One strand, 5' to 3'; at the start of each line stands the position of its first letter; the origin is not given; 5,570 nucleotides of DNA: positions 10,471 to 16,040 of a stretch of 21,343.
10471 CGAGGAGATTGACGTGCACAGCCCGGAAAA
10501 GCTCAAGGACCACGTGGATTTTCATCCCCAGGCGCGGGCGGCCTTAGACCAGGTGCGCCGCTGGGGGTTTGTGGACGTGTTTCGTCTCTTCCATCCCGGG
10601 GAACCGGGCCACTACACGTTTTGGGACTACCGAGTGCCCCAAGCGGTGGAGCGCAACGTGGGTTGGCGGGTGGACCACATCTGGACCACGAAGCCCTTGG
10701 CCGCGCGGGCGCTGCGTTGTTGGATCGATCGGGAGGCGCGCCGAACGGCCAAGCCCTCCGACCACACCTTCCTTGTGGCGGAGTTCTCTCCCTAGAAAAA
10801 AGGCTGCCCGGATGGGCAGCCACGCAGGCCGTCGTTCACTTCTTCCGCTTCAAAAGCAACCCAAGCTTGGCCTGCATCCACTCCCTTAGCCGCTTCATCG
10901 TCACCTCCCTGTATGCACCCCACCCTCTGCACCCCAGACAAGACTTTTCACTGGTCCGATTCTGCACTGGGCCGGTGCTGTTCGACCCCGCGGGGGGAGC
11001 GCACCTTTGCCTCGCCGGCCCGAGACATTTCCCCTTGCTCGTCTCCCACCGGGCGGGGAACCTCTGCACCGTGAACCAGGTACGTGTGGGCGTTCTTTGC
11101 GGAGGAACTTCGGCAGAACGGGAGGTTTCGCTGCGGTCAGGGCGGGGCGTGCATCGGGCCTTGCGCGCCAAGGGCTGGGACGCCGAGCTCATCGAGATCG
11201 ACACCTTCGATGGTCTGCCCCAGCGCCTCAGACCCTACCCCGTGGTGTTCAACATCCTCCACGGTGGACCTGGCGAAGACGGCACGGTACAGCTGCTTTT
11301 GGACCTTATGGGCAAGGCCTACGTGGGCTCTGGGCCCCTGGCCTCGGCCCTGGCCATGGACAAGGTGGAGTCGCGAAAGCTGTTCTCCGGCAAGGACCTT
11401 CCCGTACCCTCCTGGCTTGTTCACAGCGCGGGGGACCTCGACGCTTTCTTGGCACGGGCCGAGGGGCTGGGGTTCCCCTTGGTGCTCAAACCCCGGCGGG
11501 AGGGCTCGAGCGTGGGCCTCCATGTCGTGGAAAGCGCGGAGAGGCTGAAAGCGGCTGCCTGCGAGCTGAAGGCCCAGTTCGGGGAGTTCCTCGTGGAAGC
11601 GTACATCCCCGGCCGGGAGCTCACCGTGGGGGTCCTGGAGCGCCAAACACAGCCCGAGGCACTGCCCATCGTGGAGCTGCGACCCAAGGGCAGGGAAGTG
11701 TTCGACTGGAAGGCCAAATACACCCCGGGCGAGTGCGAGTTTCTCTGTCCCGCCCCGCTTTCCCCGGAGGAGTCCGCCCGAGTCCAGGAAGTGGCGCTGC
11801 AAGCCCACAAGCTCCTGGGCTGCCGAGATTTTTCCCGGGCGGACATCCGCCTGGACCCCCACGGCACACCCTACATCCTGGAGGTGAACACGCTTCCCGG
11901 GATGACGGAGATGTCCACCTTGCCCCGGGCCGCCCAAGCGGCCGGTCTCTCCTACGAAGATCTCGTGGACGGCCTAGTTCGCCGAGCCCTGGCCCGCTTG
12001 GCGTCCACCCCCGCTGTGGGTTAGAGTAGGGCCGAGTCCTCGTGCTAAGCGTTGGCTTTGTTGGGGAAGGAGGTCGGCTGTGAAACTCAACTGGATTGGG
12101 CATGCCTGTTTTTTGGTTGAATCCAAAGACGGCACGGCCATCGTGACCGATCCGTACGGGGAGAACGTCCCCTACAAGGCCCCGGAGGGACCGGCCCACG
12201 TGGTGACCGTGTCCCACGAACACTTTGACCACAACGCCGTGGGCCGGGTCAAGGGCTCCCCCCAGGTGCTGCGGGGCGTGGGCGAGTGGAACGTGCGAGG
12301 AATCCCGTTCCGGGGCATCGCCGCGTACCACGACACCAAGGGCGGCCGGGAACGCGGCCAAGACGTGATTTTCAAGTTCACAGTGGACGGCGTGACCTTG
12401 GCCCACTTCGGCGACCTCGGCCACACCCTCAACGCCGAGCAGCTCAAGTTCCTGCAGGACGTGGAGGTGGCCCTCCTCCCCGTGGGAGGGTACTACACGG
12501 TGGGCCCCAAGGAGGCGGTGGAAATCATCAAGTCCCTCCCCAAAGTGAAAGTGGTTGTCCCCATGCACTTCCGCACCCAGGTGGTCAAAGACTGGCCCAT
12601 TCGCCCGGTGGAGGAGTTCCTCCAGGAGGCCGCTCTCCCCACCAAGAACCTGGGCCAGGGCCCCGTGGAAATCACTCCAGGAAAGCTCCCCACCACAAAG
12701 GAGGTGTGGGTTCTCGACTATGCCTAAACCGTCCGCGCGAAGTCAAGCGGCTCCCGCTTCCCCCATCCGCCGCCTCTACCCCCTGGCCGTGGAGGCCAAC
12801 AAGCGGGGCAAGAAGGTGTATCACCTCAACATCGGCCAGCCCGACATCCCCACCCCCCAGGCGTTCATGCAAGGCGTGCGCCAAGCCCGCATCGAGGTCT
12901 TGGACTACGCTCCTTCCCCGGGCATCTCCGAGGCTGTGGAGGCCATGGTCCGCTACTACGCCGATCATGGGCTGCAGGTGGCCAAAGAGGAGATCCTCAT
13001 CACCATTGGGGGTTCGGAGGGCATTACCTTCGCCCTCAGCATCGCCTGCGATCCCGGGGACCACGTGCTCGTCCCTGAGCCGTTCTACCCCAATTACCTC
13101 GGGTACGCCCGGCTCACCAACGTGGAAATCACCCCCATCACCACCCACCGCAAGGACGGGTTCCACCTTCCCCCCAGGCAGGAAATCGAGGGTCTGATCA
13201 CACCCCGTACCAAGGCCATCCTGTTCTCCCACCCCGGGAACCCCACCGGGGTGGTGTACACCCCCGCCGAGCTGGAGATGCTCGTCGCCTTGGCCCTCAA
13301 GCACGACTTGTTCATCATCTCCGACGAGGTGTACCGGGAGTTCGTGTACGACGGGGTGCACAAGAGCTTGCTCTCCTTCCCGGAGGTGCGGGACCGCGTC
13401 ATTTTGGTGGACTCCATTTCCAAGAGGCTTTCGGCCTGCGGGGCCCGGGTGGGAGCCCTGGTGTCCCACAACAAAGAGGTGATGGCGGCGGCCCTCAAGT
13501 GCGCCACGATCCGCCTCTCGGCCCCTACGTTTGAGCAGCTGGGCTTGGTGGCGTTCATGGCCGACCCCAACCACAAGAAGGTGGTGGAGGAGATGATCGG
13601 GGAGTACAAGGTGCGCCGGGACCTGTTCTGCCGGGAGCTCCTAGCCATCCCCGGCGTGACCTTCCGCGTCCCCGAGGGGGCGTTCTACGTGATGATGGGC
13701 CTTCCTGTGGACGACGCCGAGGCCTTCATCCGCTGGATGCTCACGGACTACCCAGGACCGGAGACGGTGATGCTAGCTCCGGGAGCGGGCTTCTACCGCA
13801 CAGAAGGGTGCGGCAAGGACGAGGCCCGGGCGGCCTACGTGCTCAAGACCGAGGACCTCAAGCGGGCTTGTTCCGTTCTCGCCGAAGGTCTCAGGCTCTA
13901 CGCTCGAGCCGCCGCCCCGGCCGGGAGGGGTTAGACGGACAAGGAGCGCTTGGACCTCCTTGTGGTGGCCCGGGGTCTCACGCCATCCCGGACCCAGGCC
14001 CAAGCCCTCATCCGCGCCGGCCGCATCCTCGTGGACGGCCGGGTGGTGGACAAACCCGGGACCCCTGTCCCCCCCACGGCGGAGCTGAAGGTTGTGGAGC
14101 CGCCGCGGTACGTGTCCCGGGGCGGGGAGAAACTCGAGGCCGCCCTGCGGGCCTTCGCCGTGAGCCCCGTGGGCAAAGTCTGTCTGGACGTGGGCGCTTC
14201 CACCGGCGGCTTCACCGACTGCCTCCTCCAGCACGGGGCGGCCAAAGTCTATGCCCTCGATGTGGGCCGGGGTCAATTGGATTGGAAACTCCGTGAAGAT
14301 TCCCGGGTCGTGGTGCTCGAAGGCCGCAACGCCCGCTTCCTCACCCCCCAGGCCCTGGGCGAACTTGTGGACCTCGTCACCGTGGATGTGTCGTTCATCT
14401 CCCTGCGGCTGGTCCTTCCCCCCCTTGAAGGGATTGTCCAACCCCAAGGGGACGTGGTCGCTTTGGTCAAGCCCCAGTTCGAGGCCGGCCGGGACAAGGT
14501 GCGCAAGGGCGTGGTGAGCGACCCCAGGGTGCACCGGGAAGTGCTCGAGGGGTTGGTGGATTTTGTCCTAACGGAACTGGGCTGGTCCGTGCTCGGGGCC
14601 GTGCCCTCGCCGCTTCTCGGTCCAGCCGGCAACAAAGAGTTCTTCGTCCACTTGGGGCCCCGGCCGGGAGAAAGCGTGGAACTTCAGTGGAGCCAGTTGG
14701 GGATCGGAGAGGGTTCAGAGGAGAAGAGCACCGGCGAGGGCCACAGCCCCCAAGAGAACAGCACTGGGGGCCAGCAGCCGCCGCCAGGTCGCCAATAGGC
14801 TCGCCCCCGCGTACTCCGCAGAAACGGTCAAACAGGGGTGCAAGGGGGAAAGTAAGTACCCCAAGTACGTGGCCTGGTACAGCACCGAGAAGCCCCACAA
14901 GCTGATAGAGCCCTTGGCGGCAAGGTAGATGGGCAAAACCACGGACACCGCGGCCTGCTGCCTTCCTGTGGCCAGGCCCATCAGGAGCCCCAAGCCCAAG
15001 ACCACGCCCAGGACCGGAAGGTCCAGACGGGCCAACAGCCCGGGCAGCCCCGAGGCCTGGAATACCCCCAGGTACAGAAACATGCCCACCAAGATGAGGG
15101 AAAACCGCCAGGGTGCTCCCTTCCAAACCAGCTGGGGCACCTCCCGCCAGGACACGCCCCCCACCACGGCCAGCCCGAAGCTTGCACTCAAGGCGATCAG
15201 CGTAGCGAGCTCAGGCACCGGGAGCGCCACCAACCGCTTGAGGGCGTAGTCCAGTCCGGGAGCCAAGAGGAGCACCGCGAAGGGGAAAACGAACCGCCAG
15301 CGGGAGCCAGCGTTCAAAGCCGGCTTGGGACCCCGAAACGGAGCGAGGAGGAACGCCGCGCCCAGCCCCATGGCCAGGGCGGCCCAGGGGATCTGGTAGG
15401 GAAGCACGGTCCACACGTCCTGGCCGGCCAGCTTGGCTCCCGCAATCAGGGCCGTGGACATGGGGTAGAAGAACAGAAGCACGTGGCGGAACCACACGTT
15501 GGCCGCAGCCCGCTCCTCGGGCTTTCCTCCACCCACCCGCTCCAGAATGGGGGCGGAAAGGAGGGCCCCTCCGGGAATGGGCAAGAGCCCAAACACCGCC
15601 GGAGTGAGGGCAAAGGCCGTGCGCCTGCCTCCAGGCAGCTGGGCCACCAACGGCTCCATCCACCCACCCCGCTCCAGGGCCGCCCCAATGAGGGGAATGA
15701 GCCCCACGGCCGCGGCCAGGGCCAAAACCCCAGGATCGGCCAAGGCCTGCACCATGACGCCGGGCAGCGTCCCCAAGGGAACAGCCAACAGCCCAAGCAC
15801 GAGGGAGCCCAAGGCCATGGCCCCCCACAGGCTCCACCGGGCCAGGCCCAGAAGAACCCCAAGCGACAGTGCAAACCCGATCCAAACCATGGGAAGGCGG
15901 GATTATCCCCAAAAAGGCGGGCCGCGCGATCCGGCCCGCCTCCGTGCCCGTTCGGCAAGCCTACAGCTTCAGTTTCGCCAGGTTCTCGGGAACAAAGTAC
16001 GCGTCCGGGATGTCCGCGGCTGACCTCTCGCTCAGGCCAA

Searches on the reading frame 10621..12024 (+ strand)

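Call 34: search_protein_families(library=pfam, proteins=[window:10621-12024:+], max_evalue=0.001)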
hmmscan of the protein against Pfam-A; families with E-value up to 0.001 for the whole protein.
window:10621-12024:+ (467 aa): 5 families
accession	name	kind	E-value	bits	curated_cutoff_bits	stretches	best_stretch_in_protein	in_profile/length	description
PF07478.18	Dala_Dala_lig_C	-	5.1e-50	170.3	24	1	259-453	6-203/204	D-ala D-ala ligase C-terminus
PF01820.27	Dala_Dala_lig_N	-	3e-19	70.1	34.6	2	202-237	86-121/121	D-ala D-ala ligase N-terminus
PF13535.11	ATP-grasp_4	-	1.6e-07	31.5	27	1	284-426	2-152/160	ATP-grasp domain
PF02222.28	ATP-grasp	-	0.00011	22.4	27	1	257-336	5-84/179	ATP-grasp domain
PF02655.19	ATP-grasp_3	-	0.00048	20.7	23.2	1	246-423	2-154/160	ATP-grasp domain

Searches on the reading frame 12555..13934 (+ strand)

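Call 34: search_protein_families(library=pfam, proteins=[window:12555-13934:+], max_evalue=0.001)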
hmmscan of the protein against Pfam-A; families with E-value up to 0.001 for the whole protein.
window:12555-13934:+ (459 aa): 2 families
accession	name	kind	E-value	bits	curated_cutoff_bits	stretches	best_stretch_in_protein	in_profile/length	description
PF00155.27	Aminotran_1_2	-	1.9e-48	165.9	19.7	1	87-440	2-359/361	Aminotransferase class I and II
PF01041.23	DegT_DnrJ_EryC1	-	0.00025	20.8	19.8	1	153-257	48-145/360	DegT/DnrJ/EryC1/StrS aminotransferase family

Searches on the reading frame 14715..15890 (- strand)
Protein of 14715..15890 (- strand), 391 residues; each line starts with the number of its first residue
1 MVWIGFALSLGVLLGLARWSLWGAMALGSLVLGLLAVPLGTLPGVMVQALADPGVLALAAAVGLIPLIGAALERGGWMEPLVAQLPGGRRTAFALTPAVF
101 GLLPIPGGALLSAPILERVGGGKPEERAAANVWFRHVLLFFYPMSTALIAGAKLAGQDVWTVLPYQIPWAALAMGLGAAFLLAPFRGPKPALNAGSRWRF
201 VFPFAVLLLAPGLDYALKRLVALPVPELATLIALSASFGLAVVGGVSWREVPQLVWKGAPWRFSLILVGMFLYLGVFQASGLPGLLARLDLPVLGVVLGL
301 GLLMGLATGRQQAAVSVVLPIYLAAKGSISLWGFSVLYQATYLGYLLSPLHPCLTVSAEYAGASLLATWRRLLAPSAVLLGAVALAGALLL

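Call 34: search_protein_families(library=pfam, proteins=[window:14715-15890:-], max_evalue=0.001)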
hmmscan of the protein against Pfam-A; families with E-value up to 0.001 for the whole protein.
window:14715-15890:- (391 aa): 1 family
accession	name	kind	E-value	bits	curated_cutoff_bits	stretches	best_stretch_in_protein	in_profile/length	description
PF04165.18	DUF401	-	3.3e-34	119.3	24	1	27-386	29-389/393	Protein of unknown function (DUF401)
